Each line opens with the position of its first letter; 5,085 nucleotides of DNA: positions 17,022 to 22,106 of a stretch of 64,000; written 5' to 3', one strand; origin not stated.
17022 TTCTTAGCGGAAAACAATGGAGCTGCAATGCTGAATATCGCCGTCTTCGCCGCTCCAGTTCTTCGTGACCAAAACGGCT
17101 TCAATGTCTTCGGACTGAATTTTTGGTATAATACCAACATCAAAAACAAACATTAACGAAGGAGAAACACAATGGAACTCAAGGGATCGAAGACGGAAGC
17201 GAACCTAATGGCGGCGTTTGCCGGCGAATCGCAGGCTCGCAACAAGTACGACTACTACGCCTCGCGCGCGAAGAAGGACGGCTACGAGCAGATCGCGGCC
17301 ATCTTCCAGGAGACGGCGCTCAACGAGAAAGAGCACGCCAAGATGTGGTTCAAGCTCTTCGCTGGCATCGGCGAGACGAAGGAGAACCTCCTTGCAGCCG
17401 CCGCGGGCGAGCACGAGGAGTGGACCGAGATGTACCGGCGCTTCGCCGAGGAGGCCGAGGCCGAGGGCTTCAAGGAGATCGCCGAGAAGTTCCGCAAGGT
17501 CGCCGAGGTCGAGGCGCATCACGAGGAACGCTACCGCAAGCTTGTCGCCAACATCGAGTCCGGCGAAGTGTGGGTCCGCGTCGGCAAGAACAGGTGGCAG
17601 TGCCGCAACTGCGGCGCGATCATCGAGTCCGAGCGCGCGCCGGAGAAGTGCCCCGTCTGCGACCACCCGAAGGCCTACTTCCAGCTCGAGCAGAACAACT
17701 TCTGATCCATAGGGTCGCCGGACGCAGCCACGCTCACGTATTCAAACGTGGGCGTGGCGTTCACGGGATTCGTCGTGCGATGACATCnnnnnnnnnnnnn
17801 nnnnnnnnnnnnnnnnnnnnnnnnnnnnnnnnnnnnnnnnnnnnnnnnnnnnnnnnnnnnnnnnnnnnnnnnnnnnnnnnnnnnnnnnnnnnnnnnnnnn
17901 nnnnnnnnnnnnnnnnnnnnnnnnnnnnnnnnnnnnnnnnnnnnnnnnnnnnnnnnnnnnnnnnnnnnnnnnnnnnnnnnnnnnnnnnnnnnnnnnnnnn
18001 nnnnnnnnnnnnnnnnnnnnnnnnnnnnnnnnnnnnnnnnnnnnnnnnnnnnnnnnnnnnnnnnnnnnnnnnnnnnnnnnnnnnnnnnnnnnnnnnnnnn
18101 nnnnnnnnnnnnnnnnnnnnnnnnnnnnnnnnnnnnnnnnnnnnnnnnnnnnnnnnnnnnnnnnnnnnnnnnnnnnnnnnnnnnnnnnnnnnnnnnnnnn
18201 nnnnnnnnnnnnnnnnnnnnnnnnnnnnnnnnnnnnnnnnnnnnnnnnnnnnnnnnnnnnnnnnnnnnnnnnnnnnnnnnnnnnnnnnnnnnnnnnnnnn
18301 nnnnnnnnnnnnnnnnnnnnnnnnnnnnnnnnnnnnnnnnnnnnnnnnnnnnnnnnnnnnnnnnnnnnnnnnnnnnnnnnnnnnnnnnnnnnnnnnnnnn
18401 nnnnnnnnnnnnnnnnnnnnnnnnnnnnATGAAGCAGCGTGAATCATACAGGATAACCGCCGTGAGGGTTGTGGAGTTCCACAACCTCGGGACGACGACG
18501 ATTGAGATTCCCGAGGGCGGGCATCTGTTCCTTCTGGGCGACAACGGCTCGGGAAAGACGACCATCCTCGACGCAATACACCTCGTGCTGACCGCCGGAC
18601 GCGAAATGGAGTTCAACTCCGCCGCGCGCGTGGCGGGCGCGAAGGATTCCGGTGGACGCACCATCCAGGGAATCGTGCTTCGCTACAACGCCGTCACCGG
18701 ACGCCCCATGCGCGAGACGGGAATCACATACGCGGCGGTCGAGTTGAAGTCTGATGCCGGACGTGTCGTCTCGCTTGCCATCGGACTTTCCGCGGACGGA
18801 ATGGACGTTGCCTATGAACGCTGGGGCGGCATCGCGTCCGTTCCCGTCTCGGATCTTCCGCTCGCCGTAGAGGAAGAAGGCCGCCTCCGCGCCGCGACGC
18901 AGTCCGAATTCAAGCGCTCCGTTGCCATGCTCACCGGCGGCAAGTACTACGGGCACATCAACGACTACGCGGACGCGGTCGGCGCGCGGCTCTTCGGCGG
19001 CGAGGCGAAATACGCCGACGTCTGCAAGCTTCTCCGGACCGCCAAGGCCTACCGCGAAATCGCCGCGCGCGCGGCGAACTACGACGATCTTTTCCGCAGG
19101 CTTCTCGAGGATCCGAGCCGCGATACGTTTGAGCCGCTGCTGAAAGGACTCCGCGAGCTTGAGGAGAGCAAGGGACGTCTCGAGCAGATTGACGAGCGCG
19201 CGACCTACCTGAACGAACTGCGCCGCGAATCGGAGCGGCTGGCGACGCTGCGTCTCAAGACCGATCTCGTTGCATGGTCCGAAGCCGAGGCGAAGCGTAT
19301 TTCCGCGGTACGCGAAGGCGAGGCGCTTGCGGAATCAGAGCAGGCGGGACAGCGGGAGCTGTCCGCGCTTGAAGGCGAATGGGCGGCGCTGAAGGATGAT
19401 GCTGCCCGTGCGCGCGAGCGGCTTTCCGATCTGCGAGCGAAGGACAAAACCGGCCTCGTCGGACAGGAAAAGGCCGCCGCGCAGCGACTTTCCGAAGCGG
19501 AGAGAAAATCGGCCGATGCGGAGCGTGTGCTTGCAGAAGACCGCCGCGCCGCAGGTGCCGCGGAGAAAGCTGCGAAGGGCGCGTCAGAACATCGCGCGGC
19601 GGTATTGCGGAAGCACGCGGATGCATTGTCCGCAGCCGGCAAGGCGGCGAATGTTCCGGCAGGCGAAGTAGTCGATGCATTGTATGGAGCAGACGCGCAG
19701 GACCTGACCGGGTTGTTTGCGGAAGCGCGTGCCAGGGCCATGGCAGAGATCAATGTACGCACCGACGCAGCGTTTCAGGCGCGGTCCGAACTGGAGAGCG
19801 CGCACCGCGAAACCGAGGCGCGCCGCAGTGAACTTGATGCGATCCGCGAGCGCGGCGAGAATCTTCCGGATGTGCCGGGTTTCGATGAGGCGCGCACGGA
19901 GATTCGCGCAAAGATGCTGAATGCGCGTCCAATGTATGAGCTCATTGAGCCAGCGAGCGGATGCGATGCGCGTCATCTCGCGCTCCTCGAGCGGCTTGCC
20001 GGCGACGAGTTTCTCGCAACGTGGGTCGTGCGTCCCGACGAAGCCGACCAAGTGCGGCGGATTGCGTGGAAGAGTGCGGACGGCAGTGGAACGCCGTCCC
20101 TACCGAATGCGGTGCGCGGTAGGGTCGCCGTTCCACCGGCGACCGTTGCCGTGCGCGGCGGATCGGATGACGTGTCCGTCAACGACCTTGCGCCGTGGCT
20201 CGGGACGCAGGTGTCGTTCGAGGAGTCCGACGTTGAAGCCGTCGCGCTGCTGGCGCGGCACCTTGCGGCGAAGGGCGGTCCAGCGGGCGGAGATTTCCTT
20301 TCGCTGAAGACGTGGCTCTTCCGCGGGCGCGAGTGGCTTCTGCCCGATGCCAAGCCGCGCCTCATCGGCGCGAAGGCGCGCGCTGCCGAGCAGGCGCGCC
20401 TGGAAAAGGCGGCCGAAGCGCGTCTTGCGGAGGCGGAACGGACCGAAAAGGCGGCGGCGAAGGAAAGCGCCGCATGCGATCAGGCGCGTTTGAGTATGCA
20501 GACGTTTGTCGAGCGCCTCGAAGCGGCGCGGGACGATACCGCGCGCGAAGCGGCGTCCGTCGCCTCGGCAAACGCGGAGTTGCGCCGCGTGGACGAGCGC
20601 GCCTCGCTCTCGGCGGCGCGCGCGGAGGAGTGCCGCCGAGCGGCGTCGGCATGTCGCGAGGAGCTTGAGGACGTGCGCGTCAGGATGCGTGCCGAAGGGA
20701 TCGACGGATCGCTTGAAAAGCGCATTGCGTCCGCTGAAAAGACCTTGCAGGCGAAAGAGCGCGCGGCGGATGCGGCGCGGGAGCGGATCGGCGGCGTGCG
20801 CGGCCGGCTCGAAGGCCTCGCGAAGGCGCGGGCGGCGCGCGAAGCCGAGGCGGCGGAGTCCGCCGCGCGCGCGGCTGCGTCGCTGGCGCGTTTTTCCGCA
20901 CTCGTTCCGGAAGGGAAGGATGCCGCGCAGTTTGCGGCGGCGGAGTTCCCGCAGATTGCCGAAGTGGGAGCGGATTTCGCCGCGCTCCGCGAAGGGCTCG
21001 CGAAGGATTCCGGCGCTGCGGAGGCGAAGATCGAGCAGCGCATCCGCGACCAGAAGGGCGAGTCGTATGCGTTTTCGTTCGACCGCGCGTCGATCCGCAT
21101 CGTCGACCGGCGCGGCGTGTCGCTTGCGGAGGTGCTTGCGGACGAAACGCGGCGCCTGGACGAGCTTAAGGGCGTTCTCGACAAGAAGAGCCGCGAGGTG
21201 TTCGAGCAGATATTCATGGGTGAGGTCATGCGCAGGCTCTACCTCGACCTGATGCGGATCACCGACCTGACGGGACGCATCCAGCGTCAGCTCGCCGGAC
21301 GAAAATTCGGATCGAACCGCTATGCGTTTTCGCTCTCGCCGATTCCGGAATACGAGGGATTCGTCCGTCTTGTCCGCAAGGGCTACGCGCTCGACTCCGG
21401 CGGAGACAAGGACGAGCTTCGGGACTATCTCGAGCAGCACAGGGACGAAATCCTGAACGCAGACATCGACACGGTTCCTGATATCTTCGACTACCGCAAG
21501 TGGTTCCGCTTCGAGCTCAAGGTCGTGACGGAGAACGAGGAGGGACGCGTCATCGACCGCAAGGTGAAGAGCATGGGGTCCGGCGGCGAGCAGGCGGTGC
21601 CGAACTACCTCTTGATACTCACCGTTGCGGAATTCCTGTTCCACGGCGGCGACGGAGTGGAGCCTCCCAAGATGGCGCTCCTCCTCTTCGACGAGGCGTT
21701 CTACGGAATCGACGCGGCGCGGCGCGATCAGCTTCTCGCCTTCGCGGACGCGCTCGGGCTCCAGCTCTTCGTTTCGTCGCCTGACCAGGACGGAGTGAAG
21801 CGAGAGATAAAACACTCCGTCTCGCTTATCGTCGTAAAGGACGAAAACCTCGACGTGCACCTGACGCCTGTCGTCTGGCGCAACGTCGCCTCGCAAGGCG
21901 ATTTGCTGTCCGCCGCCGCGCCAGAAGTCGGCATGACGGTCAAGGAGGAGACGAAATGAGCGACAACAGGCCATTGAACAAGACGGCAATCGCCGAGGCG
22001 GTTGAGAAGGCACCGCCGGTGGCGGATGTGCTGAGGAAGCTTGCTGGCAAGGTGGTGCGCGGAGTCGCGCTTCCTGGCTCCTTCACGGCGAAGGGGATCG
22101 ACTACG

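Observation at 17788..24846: Wadjet-like SMC/Toprim four-gene system in a permuted B-C-D-A order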

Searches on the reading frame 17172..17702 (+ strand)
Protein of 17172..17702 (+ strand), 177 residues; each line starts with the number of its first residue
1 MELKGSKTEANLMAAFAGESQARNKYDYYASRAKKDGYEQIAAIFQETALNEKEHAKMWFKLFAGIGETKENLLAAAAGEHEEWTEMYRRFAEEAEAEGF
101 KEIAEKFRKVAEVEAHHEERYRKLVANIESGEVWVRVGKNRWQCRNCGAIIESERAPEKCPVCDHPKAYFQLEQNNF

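Call 3: search_protein_families(library=pfam, proteins=[window:17172-17702:+], max_evalue=0.01)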
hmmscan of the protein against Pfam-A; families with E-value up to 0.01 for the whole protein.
window:17172-17702:+ (177 aa): 6 families
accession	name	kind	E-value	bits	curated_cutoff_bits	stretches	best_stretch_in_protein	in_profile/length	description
PF02915.23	Rubrerythrin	-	5.7e-26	92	22.8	1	11-124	2-136/137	Rubrerythrin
PF21349.2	RUBY_RBDX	-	1.5e-13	50.4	26.5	1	142-171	1-30/30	Rubrerythrin, rubredoxin-like domain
PF23458.2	DUF7130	-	8.1e-06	26.1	35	1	120-170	32-83/89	Domain of unknown function (DUF7130)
PF23455.1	DUF7129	-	8.2e-05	22.7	30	1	140-164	10-34/45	Domain of unknown function (DUF7129)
PF00210.30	Ferritin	-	0.00015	22.2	24.5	1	10-127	2-138/142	Ferritin-like domain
PF24749.2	DUF7695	-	0.0036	17.4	25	1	137-156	2-21/58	Domain of unknown function (DUF7695)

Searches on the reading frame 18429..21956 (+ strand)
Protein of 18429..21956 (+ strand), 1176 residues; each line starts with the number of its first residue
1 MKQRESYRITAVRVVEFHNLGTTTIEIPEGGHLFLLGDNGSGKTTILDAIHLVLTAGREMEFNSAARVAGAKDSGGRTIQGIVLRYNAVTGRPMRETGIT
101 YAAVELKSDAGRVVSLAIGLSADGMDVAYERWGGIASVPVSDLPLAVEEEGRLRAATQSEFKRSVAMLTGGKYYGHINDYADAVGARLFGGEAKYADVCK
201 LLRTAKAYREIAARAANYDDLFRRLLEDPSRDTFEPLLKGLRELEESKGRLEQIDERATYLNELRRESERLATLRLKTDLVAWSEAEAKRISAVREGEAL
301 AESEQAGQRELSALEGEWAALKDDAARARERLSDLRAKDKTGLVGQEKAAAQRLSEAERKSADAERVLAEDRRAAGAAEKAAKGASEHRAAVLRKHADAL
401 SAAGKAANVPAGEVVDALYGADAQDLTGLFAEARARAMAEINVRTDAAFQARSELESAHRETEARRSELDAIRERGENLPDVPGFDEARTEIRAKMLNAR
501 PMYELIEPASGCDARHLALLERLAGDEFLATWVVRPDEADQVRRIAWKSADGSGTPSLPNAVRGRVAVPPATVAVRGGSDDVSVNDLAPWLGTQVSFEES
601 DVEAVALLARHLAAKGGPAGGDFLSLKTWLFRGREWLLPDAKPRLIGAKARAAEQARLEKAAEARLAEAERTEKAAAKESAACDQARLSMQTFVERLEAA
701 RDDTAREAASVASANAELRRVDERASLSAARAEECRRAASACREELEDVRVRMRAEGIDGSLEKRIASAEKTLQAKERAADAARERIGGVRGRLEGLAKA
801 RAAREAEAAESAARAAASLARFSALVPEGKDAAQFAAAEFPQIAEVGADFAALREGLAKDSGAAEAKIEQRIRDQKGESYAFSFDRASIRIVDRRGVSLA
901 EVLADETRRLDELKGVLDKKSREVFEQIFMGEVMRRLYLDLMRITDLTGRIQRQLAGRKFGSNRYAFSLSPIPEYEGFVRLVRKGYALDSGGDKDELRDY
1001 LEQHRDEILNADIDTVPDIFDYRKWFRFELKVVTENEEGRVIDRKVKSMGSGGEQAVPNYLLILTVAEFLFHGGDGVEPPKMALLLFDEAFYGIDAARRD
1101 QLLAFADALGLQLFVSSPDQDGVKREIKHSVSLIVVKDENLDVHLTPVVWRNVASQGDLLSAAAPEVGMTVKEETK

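Call 3: search_protein_families(library=pfam, proteins=[window:18429-21956:+], max_evalue=0.01)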
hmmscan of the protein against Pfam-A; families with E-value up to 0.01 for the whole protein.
window:18429-21956:+ (1176 aa): 7 families
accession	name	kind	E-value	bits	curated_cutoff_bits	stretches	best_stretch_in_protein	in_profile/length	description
PF13558.12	SbcC_Walker_B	-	4.6e-16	59.3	27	1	1019-1106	3-88/90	SbcC/RAD50-like, Walker B motif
PF13555.12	AAA_29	-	8e-13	48.4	27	1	10-67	2-59/61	P-loop containing region of AAA domain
PF02463.25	SMC_N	-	7.2e-08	32.6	40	1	9-69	2-65/220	RecF/RecN/SMC N terminal domain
PF13476.12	AAA_23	-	5e-07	31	27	1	21-57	11-46/201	AAA domain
PF13304.12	AAA_21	-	6.4e-05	23.6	27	1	34-68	3-31/304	AAA domain, putative AbiEii toxin, Type IV TA system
PF00005.33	ABC_tran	-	0.00019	22.5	25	1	24-53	5-34/137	ABC transporter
PF13175.12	AAA_15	-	0.00061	20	32.1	1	9-59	3-52/374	AAA ATPase domain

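Call 4: search_protein_families(library=padloc, proteins=[window:18429-21956:+], max_evalue=0.01)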
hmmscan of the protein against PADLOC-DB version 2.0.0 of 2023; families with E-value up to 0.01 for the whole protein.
window:18429-21956:+ (1176 aa): 62 families (the best 25 are shown)
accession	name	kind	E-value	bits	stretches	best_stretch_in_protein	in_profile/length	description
PDLC00519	JetC1|JetC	-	1.2e-41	141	2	921-1137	854-1075/1097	DUF3584 domain; MukB-like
PDLC00504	JetC1|JetC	-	3.5e-30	102.8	2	10-463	5-467/1144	DUF3584 domain; MukB-like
PDLC00551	JetC2|JetC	-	1.8e-25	87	3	31-404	29-398/1365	DUF3584 domain; MukB-like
PDLC00553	JetC2|JetC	-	6.7e-25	85.2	3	649-1150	825-1345/1361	DUF3584 domain; MukB-like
PDLC00503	JetC1|JetC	-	4.4e-20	69.4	2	694-1120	657-1087/1146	DUF3584 domain; MukB-like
PDLC00513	JetC1|JetC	-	1e-17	61.5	2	646-1121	627-1076/1140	DUF3584 domain; MukB-like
PDLC00550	JetC2|JetC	-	5.8e-17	58.8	2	1013-1098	1210-1292/1355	DUF3584 domain; MukB-like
PDLC00554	JetC2|JetC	-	3.1e-15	54.3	1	7-388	8-378/390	DUF3584 domain; MukB-like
PDLC00506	JetC1|JetC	-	4.5e-15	52.8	2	668-1120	631-1090/1149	DUF3584 domain; MukB-like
PDLC00515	JetC1|JetC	-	4.2e-14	49.5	2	655-1118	684-1143/1212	DUF3584 domain; MukB-like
PDLC04135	mad3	-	1.1e-13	49.5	1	8-245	1-234/374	mads_3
PDLC00508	JetC1|JetC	-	1.8e-13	47.6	2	8-84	3-70/1106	DUF3584 domain; MukB-like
PDLC00505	JetC1|JetC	-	6.5e-13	45.7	1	1021-1120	972-1076/1118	DUF3584 domain; MukB-like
PDLC00507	JetC1|JetC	-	1.3e-12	45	2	659-1120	674-1140/1215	DUF3584 domain; MukB-like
PDLC00518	JetC1|JetC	-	1.7e-11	40.7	1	21-78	31-86/1112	DUF3584 domain; MukB-like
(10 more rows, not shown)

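Call 5: search_protein_families(library=ncbifam, proteins=[window:18429-21956:+], max_evalue=0.01)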
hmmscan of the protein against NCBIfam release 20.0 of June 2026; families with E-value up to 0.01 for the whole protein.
window:18429-21956:+ (1176 aa): 13 families
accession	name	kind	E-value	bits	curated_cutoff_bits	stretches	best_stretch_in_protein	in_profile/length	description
TIGR02680.1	TIGR02680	hypoth_equivalog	3.4e-15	55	462.85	1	650-1120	816-1319/1356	TIGR02680 family protein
TIGR00611.2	recf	equivalog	3e-13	49.7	172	1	9-55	1-46/339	DNA replication/repair protein RecF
TIGR02168.1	SMC_prok_B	equivalog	1.3e-07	29.7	567.35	1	655-818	766-929/1181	chromosome segregation protein SMC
NF041760.1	PtuA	equivalog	0.00024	20.1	500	1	4-55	47-97/524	retron Ec78 anti-phage system effector ATPase PtuA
TIGR03771.1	anch_rpt_ABC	equivalog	0.00082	19.1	268.8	0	26-61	2-36/223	anchored repeat-type ABC transporter ATP-binding subunit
NF040873.1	AztA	equivalog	0.0012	18.5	220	0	23-54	11-42/191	zinc ABC transporter ATP-binding protein AztA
NF002981.0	PRK03695.1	equivalog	0.0013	18.2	281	0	14-63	10-59/253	vitamin B12 ABC transporter ATP-binding protein BtuD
TIGR03873.1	F420-0_ABC_ATP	hypoth_equivalog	0.0015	17.9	372.4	0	22-56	19-53/256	putative F420-0 ABC transporter ATP-binding protein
NF003034.1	PRK03918.1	equivalog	0.0015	16.6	700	1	8-67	2-60/878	DNA double-strand break repair ATPase Rad50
NF000169.2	ABCF_Sal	exception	0.0054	15.4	725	1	23-52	20-49/542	Sal family ABC-F type ribosomal protection protein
NF047739.1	antiphage_MADS3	equivalog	0.0055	15.9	420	1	10-65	3-56/427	methylation-associated defense system AAA family ATPase MAD3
NF000355.4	ribo_prot_ABC_F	equivalog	0.0073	15.2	380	1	24-63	333-373/499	ribosomal protection-like ABC-F family protein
TIGR02673.1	FtsE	equivalog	0.0087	15.7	264.85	0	16-55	14-53/214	cell division ATP-binding protein FtsE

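Call 9: search_solved_structures(query=window:18429-21956:+, max_evalue=0.001)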
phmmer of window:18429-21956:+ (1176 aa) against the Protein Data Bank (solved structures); distinct sequences matched with E-value up to 0.001: 1.
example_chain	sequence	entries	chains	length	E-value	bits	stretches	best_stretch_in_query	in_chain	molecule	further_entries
9qe0_A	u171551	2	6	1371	5.8e-08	34.6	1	908-1119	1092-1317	JetC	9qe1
